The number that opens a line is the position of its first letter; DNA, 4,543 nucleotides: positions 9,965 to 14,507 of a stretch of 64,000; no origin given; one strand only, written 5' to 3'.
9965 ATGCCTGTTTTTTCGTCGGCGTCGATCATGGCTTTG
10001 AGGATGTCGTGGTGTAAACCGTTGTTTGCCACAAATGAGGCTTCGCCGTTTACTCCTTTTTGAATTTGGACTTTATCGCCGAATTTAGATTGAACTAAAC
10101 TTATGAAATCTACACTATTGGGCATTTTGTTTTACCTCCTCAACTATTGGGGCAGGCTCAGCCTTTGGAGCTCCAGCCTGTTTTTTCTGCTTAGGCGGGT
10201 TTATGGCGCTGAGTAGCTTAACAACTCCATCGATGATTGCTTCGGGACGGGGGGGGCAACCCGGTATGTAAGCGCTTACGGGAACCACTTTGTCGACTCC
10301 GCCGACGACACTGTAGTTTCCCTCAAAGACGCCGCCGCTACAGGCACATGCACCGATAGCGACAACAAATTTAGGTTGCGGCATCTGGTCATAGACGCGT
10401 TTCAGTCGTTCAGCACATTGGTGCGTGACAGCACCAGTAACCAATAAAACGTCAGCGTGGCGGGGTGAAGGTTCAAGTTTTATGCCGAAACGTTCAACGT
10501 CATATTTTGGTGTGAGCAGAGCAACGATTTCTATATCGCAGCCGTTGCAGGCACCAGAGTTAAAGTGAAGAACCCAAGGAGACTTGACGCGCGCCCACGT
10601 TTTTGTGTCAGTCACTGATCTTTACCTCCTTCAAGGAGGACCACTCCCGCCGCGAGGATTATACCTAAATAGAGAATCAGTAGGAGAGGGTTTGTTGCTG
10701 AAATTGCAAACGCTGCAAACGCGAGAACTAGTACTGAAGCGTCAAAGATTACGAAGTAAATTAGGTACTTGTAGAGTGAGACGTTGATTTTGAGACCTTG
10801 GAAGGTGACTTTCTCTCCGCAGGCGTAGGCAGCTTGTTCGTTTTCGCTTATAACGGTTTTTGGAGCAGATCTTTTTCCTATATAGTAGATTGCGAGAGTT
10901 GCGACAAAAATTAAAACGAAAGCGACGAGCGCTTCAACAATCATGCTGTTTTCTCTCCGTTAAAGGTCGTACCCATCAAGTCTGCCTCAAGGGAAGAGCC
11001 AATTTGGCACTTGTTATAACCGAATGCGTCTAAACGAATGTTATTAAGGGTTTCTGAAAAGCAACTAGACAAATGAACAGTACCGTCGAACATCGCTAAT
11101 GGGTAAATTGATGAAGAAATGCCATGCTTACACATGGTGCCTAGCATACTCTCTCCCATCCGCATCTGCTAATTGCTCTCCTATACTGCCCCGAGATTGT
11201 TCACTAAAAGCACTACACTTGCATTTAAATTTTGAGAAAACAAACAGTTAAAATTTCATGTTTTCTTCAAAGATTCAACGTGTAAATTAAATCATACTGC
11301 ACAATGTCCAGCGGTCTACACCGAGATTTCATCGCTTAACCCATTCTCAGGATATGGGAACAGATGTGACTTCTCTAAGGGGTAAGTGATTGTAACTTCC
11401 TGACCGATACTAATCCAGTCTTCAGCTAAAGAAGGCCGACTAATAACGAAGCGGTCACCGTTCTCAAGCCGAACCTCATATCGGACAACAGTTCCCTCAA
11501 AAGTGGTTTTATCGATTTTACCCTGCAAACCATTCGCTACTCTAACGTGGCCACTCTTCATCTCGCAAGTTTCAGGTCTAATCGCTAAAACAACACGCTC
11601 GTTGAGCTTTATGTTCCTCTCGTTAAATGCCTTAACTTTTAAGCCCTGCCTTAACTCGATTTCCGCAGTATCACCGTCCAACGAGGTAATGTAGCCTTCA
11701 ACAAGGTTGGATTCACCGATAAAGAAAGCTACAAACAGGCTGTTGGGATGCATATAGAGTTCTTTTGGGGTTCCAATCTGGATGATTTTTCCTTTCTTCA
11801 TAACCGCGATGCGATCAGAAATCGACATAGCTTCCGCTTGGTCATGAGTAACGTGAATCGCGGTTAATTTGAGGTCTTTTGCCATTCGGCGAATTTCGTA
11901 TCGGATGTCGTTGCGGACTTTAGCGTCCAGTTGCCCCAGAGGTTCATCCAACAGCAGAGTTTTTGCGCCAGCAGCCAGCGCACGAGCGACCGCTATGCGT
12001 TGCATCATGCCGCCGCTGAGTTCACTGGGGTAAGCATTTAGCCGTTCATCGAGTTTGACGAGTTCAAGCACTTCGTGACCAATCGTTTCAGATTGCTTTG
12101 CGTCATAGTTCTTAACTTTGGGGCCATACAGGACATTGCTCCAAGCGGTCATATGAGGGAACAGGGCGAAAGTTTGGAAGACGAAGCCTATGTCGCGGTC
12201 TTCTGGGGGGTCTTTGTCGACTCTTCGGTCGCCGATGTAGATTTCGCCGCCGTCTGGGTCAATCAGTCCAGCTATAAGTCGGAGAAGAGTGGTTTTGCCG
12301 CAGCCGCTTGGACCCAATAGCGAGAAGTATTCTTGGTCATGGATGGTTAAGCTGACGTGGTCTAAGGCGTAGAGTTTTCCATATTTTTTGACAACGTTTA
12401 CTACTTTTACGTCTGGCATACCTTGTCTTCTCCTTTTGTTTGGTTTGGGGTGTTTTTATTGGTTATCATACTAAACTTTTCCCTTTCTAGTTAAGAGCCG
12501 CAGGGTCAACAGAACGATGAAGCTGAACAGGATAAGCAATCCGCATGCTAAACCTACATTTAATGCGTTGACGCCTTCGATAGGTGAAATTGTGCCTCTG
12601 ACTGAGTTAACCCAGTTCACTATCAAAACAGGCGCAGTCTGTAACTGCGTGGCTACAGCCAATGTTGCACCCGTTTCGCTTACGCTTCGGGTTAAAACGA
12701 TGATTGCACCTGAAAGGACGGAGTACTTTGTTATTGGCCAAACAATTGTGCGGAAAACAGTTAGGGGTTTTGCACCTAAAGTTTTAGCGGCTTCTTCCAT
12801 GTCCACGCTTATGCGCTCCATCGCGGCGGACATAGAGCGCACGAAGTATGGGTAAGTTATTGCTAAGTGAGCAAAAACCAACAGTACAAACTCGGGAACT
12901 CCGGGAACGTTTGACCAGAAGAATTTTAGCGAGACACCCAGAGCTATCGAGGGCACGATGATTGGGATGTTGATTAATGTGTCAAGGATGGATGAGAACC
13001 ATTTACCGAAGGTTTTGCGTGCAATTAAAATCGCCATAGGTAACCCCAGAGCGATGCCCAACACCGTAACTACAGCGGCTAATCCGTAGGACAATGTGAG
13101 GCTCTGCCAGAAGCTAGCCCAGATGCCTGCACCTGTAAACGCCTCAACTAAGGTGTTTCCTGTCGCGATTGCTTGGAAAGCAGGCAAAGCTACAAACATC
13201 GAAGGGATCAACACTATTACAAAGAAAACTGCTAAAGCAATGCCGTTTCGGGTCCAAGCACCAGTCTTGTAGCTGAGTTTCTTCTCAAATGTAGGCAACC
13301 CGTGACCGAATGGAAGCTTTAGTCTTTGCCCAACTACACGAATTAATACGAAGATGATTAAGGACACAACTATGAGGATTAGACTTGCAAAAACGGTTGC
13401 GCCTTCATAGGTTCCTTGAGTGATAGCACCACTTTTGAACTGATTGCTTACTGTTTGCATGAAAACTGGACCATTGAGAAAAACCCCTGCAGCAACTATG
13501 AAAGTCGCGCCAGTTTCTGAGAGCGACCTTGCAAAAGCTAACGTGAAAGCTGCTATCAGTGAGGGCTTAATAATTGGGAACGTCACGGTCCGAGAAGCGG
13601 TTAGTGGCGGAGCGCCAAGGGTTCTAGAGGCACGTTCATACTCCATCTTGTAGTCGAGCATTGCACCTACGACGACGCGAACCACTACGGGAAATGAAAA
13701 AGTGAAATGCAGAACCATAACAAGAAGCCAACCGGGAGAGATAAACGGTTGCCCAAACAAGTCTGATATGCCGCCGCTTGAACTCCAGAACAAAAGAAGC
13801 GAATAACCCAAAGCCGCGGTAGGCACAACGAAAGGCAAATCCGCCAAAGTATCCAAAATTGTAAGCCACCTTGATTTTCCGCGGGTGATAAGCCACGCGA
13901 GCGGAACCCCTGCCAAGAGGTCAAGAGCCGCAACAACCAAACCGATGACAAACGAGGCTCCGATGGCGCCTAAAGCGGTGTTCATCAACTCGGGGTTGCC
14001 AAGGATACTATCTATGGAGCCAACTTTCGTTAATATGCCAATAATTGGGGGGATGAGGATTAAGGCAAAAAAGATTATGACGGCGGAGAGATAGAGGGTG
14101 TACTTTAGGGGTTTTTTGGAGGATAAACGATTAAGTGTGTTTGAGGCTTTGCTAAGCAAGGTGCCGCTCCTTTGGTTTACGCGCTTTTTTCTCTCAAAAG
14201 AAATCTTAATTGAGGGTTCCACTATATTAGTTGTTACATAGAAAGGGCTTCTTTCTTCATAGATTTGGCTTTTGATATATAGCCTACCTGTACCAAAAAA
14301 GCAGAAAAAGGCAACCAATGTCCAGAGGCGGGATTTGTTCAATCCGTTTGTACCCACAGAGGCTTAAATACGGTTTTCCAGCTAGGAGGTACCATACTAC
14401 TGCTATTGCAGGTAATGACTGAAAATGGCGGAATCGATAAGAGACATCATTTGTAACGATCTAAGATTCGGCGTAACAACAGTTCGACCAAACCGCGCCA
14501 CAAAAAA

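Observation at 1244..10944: Complex-I-ordered 11-gene operon has a [NiFe]-hydrogenase-type catalytic core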

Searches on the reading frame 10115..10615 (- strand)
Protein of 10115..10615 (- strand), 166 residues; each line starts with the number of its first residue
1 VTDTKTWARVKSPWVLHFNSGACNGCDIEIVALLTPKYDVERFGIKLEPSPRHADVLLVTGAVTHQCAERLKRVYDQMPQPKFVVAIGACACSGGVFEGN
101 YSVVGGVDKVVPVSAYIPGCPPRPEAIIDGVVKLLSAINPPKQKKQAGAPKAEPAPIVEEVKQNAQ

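Call 4: search_protein_families(library=pfam, proteins=[window:10115-10615:-])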
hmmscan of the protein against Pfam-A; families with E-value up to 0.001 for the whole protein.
window:10115-10615:- (166 aa): 1 family
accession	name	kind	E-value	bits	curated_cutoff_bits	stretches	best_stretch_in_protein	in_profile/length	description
PF01058.29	Oxidored_q6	-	4.4e-36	123.9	27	1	23-134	1-128/128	NADH ubiquinone oxidoreductase, 20 Kd subunit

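Call 5: search_protein_families(library=ncbifam, proteins=[window:10115-10615:-])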
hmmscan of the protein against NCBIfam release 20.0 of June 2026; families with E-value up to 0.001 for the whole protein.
window:10115-10615:- (166 aa): 17 families
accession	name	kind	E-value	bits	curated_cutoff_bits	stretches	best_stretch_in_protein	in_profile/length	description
NF005012.1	PRK06411.1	subfamily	6.8e-53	178.6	116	1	3-144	26-164/166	NADH-quinone oxidoreductase subunit NuoB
TIGR01957.1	nuoB_fam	subfamily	2e-49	167.2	142.7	1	5-139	11-143/145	NADH-quinone oxidoreductase subunit B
NF011391.0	PRK14816.1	equivalog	2.4e-44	151.3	283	1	3-137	44-176/196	NADH-quinone oxidoreductase subunit B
NF011393.0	PRK14818.1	equivalog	4.4e-44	150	255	1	6-142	26-159/173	NADH dehydrogenase subunit B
NF011395.0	PRK14820.1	equivalog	3.1e-43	147.6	263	1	7-138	29-157/180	NADH-quinone oxidoreductase subunit B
NF011390.0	PRK14815.1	equivalog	1.7e-42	144.8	281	1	6-146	28-165/183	NADH dehydrogenase subunit B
NF011394.0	PRK14819.1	equivalog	6.9e-42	143.8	312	1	6-142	26-160/264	NADH-quinone oxidoreductase subunit B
NF011388.0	PRK14813.1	equivalog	1.3e-40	139.3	294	1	6-138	23-153/189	NADH dehydrogenase subunit B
NF009808.0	PRK13292.1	equivalog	4.7e-39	133.9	1156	1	5-139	19-150/791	NADH-quinone oxidoreductase subunit B/C/D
NF011392.0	PRK14817.1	equivalog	7.1e-39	133.4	271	1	5-141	30-163/182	NADH-quinone oxidoreductase subunit B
NF011389.0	PRK14814.1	equivalog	8.9e-39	133.2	285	1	6-138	28-157/186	NADH dehydrogenase subunit B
TIGR03294.1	FrhG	equivalog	8.9e-09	35.4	245.5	1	54-136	51-142/228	coenzyme F420 hydrogenase subunit gamma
NF045875.1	F420_non_VhuG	exception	2.6e-07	30.2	450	1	103-143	132-172/286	F420-non-reducing hydrogenase subunit VhuG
NF040831.1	sulfhyd_ShyD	equivalog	6.9e-06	25.8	460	0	18-96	6-89/240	NAD(P)-dependent hydrogenase/sulfhydrogenase 2 subunit delta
TIGR00391.1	hydA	subfamily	9.5e-06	25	179.5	1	55-144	128-217/365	hydrogenase small subunit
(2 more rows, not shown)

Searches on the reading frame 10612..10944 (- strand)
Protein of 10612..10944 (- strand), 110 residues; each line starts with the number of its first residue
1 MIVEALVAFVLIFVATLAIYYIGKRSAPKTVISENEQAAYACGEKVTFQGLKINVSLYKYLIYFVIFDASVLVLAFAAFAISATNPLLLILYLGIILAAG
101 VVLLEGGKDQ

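Call 4: search_protein_families(library=pfam, proteins=[window:10612-10944:-])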
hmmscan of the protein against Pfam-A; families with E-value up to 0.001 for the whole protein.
window:10612-10944:- (110 aa): 1 family
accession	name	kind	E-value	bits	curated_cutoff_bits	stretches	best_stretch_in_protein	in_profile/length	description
PF00507.24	Oxidored_q4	-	8.5e-06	26.3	23.3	1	24-102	9-89/99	NADH-ubiquinone/plastoquinone oxidoreductase, chain 3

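Call 5: search_protein_families(library=ncbifam, proteins=[window:10612-10944:-])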
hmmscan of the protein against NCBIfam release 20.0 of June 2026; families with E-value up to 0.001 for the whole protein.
window:10612-10944:- (110 aa): 1 family
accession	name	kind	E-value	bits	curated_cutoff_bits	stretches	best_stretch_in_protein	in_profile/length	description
NF006303.0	PRK08489.1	equivalog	0.00057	20.5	145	1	7-82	18-93/129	NAD(P)H-quinone oxidoreductase subunit 3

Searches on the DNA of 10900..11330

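Call 87: search_rna_families(source=window, start=10900, end=11330, threshold=evalue, max_evalue=1)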
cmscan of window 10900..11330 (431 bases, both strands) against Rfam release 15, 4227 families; matches with E-value up to 1: 2.
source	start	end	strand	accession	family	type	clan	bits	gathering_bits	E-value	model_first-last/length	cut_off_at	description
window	11216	11288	+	RF03896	MIR2275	Gene; miRNA;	-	21.5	60.5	0.16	1-95/95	no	MIR2275 microRNA precursor family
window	11222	11280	+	RF00366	mir-BHRF1-2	Gene; miRNA;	-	20.1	87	0.43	1-65/65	no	mir-BHRF1-2 microRNA precursor family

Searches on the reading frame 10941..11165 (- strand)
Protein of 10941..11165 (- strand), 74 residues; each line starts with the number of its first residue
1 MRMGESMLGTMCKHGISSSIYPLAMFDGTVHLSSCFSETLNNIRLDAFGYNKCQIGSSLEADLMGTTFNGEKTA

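Call 88: search_protein_families(library=pfam, proteins=[window:10941-11165:-], max_evalue=0.01)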
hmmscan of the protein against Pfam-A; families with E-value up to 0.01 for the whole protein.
window:10941-11165:- (74 aa): 0 families

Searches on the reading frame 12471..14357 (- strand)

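Call 20: search_protein_families(library=pfam, proteins=[window:12471-14357:-], max_evalue=0.0001)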
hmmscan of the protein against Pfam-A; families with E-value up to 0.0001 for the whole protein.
window:12471-14357:- (628 aa): 1 family
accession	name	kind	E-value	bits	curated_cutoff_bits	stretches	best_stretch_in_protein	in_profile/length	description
PF00528.27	BPD_transp_1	-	3.4e-22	79.5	26.4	2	150-347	1-183/184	Binding-protein-dependent transport system inner membrane component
